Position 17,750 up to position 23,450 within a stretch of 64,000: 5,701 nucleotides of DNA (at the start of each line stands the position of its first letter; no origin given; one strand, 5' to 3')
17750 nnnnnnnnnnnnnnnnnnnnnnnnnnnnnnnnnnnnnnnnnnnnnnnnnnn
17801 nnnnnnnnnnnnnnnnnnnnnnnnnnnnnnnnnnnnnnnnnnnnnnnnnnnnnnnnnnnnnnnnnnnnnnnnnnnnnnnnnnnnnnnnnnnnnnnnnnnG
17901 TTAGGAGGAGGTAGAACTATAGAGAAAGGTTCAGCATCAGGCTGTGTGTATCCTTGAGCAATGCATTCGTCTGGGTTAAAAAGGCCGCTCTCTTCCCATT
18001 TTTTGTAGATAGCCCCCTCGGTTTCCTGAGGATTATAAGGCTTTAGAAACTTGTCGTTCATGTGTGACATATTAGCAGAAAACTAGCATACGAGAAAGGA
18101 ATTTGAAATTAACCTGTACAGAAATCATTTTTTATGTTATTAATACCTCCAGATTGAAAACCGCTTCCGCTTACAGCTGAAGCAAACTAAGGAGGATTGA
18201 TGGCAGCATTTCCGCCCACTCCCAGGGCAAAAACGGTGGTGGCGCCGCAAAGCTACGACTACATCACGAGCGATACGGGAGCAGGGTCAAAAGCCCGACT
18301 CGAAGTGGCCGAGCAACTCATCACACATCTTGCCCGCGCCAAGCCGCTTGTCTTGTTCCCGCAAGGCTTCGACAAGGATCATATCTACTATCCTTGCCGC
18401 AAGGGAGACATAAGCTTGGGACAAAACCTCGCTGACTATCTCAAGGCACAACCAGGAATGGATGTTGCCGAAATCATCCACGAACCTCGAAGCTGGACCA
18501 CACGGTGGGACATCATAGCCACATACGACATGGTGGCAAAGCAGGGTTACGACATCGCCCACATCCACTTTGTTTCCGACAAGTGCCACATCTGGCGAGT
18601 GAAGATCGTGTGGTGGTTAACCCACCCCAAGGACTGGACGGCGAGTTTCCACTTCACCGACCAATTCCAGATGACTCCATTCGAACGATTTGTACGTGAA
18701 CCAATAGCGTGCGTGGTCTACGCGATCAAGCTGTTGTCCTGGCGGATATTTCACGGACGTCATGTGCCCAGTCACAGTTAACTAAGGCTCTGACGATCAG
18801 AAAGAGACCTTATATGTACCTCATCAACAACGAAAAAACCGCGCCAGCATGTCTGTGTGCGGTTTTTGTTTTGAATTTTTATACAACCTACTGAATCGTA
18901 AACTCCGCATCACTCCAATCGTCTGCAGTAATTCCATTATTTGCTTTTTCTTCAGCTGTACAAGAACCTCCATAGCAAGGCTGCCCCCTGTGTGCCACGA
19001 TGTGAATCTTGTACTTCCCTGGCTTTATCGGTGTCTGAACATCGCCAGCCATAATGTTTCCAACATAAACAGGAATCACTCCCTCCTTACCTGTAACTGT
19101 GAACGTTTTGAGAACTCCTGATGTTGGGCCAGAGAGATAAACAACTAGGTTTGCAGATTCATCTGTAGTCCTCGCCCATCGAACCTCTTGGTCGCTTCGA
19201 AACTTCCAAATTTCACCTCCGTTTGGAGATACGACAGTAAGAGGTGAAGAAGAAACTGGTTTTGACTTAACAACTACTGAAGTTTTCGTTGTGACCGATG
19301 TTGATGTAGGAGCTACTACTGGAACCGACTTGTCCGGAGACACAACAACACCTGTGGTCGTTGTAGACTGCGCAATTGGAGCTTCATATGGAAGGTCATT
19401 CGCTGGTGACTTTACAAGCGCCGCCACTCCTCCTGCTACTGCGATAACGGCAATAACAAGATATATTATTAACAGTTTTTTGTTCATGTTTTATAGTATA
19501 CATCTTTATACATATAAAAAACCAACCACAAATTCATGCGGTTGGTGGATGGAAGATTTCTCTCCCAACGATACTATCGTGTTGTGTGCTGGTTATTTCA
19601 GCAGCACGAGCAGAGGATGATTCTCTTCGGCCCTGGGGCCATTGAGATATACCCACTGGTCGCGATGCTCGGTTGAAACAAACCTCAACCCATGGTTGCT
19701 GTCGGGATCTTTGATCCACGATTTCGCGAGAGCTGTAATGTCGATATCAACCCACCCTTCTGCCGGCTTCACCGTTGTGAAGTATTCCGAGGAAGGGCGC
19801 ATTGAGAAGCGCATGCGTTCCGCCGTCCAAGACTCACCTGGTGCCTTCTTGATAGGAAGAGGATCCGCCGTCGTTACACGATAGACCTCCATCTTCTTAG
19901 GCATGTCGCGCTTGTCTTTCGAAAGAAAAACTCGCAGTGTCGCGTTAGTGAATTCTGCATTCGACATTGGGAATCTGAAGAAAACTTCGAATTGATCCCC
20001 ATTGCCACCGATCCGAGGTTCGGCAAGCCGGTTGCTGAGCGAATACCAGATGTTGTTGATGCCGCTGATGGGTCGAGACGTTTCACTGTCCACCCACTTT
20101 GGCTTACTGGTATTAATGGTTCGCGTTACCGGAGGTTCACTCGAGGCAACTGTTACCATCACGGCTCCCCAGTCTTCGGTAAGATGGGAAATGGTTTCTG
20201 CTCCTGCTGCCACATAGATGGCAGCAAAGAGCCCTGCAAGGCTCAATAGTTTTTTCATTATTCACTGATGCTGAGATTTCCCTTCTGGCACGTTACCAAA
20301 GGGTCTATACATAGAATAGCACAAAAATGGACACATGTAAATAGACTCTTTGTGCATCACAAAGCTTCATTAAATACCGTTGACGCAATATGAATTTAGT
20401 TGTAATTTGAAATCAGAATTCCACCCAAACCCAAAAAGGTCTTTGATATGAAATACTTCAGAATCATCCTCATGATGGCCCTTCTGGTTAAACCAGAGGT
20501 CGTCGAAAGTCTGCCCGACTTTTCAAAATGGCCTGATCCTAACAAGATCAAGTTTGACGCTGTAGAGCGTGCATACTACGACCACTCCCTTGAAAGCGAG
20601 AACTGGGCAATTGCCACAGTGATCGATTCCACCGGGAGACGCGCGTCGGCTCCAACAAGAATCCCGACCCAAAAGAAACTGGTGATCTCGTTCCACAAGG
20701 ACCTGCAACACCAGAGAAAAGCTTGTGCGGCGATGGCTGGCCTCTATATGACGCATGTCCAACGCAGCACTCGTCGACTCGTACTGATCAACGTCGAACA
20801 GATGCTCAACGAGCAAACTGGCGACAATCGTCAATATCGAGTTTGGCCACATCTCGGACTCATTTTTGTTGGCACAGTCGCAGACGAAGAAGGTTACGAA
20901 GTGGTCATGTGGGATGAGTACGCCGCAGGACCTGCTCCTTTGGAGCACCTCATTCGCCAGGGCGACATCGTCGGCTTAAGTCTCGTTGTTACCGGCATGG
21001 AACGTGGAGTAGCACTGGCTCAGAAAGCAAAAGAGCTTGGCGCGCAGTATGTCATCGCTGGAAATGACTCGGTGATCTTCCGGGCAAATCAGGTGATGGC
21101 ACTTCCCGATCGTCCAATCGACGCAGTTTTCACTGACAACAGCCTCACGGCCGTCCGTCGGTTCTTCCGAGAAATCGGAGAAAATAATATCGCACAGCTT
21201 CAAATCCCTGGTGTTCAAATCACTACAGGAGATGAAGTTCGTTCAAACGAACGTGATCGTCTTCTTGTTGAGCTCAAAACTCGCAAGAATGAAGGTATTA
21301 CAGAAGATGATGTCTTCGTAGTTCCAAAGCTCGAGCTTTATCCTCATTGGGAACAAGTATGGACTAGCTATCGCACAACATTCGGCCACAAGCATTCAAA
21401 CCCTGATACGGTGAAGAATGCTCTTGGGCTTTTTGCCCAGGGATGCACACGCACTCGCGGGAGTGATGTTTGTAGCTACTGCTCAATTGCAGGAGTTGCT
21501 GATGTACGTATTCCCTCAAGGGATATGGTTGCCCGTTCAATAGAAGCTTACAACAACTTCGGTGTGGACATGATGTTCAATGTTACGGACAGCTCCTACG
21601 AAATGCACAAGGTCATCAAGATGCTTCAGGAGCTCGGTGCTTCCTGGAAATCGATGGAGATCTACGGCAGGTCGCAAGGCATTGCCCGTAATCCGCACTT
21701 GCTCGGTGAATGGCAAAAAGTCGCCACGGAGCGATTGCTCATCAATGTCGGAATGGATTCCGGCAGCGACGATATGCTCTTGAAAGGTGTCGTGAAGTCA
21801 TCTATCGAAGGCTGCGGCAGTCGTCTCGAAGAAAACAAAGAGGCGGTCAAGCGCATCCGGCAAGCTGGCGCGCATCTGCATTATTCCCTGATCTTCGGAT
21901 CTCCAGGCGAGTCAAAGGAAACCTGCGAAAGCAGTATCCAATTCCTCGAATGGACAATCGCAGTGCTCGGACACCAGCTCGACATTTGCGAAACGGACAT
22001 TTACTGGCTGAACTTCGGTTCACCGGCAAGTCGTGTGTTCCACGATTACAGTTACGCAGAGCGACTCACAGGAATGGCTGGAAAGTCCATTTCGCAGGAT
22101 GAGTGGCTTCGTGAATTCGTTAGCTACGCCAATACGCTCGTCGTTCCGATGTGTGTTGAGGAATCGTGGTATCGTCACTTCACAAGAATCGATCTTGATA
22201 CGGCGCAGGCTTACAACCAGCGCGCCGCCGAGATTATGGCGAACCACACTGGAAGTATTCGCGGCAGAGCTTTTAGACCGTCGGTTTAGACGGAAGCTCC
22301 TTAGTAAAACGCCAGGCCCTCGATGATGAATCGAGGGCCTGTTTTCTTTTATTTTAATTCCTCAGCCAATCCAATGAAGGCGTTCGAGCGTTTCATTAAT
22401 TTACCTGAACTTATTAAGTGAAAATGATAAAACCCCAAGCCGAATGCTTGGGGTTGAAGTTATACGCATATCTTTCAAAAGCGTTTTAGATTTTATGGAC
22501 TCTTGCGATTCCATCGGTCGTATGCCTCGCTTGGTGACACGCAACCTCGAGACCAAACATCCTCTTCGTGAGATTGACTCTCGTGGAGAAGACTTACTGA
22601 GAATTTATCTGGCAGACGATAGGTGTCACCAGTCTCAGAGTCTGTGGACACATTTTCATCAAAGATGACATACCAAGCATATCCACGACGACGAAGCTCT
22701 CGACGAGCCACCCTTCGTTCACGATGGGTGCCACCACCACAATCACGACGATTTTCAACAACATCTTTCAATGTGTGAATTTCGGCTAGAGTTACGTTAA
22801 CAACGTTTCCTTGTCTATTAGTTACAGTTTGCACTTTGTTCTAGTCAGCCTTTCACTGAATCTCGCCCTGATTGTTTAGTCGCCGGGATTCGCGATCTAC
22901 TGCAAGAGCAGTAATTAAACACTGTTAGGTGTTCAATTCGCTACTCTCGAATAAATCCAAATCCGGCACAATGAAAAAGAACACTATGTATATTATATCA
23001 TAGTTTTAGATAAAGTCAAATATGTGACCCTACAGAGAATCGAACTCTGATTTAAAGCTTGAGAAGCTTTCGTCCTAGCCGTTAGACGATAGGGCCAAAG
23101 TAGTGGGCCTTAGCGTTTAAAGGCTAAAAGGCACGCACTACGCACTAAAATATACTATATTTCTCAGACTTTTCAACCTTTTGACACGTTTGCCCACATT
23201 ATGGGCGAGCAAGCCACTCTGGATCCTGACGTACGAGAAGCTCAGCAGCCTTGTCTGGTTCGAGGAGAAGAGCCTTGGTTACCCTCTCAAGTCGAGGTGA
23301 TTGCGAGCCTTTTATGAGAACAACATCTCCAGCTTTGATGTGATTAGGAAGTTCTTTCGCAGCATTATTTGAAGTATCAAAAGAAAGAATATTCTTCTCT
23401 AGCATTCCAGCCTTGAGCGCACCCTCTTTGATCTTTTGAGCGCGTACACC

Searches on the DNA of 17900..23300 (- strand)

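Call 23: search_rna_families(source=window, start=17900, end=23300, threshold=evalue, max_evalue=1)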
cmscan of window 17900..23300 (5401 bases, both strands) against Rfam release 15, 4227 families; matches with E-value up to 1: 2.
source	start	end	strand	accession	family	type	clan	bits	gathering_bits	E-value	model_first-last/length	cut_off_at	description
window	23025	23096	-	RF00005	tRNA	Gene; tRNA;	CL00001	60.8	29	9.1e-12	1-71/71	no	tRNA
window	23026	23096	-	RF01684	mascRNA-menRNA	Gene;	-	22.1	42.5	0.49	1-56/56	no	MALAT1-associated small cytoplasmic RNA/MEN beta RNA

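Call 73: build_rna_model(alignment_id=A6)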
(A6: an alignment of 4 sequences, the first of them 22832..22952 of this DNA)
Model R1 built from alignment A6 (4 sequences, 129 columns); structure: RNAalifold consensus.
model positions 122; base pairs 34; branch points 2; effective number of sequences 1; information 0.589 bits per position. Calibrated on 0.2 Mb of random sequence (short: E-values are rough).
structure used (alignment columns):
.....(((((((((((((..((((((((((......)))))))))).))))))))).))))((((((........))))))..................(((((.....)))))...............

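Call 74: search_with_rna_model(model_id=R1, sources=[window, L001, L002, L003, L004, L005, L006, L007, L008, L009, L010, L011, L012, L013, L014, L015, L016, L017, L018, L019, L020, L021, L022, L023, L024, L025, L026, L027, L028, L029, L030, L031, L032, L033, L034, L035, L036, L037, L038, L039, L040, L041, L042, L043, L044, L045, L046, L047, L048, L049], max_evalue=1)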
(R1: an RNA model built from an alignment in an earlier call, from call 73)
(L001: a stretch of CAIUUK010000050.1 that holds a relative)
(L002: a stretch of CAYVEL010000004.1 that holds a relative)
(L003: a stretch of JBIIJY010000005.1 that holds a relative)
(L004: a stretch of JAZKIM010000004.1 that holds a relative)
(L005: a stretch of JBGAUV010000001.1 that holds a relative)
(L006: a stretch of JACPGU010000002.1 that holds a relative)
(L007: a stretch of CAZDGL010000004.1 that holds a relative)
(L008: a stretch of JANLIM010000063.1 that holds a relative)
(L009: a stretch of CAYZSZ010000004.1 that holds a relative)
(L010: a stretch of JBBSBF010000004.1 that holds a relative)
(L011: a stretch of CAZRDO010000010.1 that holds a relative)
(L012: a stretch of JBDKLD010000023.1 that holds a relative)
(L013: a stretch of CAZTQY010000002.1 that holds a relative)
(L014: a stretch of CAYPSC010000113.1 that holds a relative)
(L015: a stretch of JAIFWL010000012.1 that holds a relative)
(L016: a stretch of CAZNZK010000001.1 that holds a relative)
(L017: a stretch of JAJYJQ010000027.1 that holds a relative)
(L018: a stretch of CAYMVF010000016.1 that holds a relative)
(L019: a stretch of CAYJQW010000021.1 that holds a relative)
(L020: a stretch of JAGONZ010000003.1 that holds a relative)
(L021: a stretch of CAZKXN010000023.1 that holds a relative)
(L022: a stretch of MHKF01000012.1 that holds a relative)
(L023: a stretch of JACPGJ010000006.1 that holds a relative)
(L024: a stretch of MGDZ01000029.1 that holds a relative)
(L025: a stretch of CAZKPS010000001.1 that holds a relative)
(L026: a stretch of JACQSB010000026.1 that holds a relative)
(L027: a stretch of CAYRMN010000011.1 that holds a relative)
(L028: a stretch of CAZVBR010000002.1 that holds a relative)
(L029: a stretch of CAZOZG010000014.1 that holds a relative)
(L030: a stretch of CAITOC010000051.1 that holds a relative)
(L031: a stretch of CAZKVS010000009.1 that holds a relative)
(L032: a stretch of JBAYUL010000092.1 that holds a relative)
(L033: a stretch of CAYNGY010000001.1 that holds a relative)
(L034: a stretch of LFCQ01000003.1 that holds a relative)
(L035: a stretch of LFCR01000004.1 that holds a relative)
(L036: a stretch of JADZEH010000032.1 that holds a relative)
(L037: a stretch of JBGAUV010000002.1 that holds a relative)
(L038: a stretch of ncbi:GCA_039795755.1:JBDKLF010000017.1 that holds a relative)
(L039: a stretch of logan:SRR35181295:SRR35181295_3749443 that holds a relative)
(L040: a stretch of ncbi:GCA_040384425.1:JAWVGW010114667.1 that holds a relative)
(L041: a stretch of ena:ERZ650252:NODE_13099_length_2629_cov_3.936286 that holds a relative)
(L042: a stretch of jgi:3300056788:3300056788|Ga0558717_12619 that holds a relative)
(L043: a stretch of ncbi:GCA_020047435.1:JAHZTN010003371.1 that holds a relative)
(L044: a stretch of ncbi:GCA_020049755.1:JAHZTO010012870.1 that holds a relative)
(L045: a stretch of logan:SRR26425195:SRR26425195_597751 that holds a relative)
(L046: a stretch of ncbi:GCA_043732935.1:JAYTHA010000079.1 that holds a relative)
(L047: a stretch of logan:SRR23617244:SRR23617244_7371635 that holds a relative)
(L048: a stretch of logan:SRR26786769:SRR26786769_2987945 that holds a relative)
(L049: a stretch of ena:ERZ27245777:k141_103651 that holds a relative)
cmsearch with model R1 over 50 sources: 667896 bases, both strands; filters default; matches with E-value up to 1: 15.
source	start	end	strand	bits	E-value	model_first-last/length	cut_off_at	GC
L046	2861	2982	+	143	7.2e-30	1-122/122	no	0.45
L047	1752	1873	+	143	7.2e-30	1-122/122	no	0.45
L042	7881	8002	+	142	1.2e-29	1-122/122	no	0.39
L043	3792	3913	+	142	1.2e-29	1-122/122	no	0.39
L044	6568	6689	+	142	1.2e-29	1-122/122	no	0.39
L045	5081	5202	+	142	1.2e-29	1-122/122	no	0.39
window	22832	22953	-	134.5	6.1e-28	1-122/122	no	0.44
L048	501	619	+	129.8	7.2e-27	1-122/122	no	0.45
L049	1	72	+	67.3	1.1e-12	51-122/122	5'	0.51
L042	7818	7936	-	19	0.11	1-122/122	no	0.29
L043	3729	3847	-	19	0.11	1-122/122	no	0.29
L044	6505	6623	-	19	0.11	1-122/122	no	0.29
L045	5018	5136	-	19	0.11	1-122/122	no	0.29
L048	505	551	-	15.4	0.7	5-51/122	no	0.43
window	22898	22981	+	14.9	0.92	1-122/122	no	0.37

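Call 87: search_rna_families(source=window, start=22800, end=23022, threshold=evalue, max_evalue=10)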
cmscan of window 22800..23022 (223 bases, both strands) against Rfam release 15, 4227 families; matches with E-value up to 10: 2.
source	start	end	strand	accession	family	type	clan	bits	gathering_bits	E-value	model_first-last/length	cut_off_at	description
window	22887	23010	-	RF04323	Pestivirus-3UTR-SLIV-SLII-BVDV-1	Gene; sRNA;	CL00151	19.9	90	3.4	1-128/128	no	Pestivirus 3' UTR SLIV and SLII bovine viral diarrhea virus (BVDV-1)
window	22906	23012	+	RF03149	RAGATH-12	Gene; sRNA;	-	11.2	75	9.4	1-78/78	no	RAGATH-12 RNA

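Call 88: search_with_rna_model(model_id=R1, sources=[window, L042, L046, L048, L049], max_evalue=0.00001, make_alignment=true)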
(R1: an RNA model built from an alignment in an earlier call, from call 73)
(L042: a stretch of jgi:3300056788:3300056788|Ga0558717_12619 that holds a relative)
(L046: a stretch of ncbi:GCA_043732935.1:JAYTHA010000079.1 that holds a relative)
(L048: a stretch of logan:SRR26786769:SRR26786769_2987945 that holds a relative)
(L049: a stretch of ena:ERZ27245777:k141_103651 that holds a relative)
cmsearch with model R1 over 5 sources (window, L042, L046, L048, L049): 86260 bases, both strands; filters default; matches with E-value up to 0.00001: 5.
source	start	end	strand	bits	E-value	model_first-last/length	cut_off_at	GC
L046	2861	2982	+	143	9.3e-31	1-122/122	no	0.45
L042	7881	8002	+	142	1.5e-30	1-122/122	no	0.39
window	22832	22953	-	134.5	7.8e-29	1-122/122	no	0.44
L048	501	619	+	129.8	9.3e-28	1-122/122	no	0.45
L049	1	72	+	67.3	1.4e-13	51-122/122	5'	0.51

Alignment A7: 5 matches aligned to the model, 122 columns, each read 5' to 3' on its own strand. Consensus structure (alignment columns), stored with it:
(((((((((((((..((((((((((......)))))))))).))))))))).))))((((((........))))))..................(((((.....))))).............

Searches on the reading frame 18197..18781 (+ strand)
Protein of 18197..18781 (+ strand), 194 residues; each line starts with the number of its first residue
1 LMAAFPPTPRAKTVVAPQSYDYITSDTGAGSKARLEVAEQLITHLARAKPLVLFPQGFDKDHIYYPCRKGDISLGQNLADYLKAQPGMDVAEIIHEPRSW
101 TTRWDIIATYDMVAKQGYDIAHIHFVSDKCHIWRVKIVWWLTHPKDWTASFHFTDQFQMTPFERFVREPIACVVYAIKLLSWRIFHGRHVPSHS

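Call 4: search_protein_families(library=pfam, proteins=[window:18197-18781:+], max_evalue=1)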
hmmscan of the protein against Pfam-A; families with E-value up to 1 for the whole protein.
window:18197-18781:+ (194 aa): 1 family
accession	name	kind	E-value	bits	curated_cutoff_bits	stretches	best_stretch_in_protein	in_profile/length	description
PF02698.23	DUF218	-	0.00049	20.5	27.6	1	33-139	15-100/133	DUF218 domain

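Call 5: search_protein_families(library=ncbifam, proteins=[window:18197-18781:+], max_evalue=1)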
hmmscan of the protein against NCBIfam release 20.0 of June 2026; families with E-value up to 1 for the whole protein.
window:18197-18781:+ (194 aa): 1 family
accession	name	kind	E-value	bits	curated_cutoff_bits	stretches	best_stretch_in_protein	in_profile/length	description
NF033821.0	YoaK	equivalog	0.2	11.4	32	1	169-191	8-30/32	YoaK family small membrane protein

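Call 62: search_protein_families(library=phrogs, proteins=[window:18197-18781:+], max_evalue=0.01)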
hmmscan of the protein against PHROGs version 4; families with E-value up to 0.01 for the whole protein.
window:18197-18781:+ (194 aa): 0 families

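Call 63: search_protein_families(library=padloc, proteins=[window:18197-18781:+], max_evalue=0.01)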
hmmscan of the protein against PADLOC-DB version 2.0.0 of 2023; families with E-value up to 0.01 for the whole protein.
window:18197-18781:+ (194 aa): 0 families

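Call 83: search_solved_structures(query=window:18197-18778:+, max_evalue=1)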
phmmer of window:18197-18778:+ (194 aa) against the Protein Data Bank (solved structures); distinct sequences matched with E-value up to 1: 1.
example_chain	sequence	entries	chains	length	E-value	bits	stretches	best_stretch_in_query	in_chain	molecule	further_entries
4zrm_A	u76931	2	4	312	0.84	12.6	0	56-86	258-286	UDP-glucose 4-epimerase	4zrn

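Call 94: list_cluster_members(proteins=[window:18197-18778:+, window:18200-18778:+, window:18891-19487:-])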
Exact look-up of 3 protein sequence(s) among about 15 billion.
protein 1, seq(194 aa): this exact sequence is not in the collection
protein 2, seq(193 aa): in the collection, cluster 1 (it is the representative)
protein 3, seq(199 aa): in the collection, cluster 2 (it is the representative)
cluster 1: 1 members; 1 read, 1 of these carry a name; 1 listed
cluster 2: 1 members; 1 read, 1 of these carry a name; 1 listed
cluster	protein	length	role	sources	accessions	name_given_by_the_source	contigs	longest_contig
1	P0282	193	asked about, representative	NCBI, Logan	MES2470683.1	MAG: hypothetical protein V4526_00385 [Patescibacteria group bacterium]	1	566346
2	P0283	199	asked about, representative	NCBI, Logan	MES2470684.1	MAG: hypothetical protein V4526_00390 [Patescibacteria group bacterium]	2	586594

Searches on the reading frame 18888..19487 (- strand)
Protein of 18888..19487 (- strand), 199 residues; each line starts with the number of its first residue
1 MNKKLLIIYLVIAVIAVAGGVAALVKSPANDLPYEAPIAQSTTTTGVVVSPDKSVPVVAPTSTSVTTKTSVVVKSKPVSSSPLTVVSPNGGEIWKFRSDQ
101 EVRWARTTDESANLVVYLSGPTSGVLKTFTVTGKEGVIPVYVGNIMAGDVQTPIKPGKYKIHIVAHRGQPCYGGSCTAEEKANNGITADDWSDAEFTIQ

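Call 4: search_protein_families(library=pfam, proteins=[window:18888-19487:-], max_evalue=1)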
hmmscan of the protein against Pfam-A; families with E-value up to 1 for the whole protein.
window:18888-19487:- (199 aa): 0 families

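Call 5: search_protein_families(library=ncbifam, proteins=[window:18888-19487:-], max_evalue=1)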
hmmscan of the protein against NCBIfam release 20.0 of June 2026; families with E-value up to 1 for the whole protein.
window:18888-19487:- (199 aa): 1 family
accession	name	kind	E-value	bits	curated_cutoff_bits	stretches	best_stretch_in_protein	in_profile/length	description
NF011343.0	PRK14760.1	equivalog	0.038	13.9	54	1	3-19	2-18/24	protein YoaJ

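Call 62: search_protein_families(library=phrogs, proteins=[window:18888-19487:-], max_evalue=0.01)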
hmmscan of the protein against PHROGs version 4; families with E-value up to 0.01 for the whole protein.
window:18888-19487:- (199 aa): 0 families

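Call 63: search_protein_families(library=padloc, proteins=[window:18888-19487:-], max_evalue=0.01)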
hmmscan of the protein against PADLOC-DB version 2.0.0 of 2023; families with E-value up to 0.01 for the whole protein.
window:18888-19487:- (199 aa): 0 families

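Call 85: search_solved_structures(query=window:18888-19484:-, max_evalue=1)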
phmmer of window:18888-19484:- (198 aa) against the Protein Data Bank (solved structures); distinct sequences matched with E-value up to 1: 8.
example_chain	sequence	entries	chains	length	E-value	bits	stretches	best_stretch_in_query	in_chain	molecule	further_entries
6tji_A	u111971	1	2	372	2.7e-06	30.6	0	82-111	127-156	Cake10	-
6tjh_A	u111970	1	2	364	5.9e-06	29.5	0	81-110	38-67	Cake9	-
6tjg_A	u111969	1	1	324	4.2e-05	26.7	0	81-110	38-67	Cake8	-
6tjf_A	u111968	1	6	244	0.00046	23.3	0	81-111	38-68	Cake6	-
6tje_A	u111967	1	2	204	0.0029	20.7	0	81-111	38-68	Cake5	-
6tjd_A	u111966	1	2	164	0.034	17.2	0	81-110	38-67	Cake4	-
6tjc_A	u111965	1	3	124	0.61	13.1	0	81-111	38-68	Cake3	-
8dbq_H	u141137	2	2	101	0.83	12.7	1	122-167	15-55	ATP synthase epsilon chain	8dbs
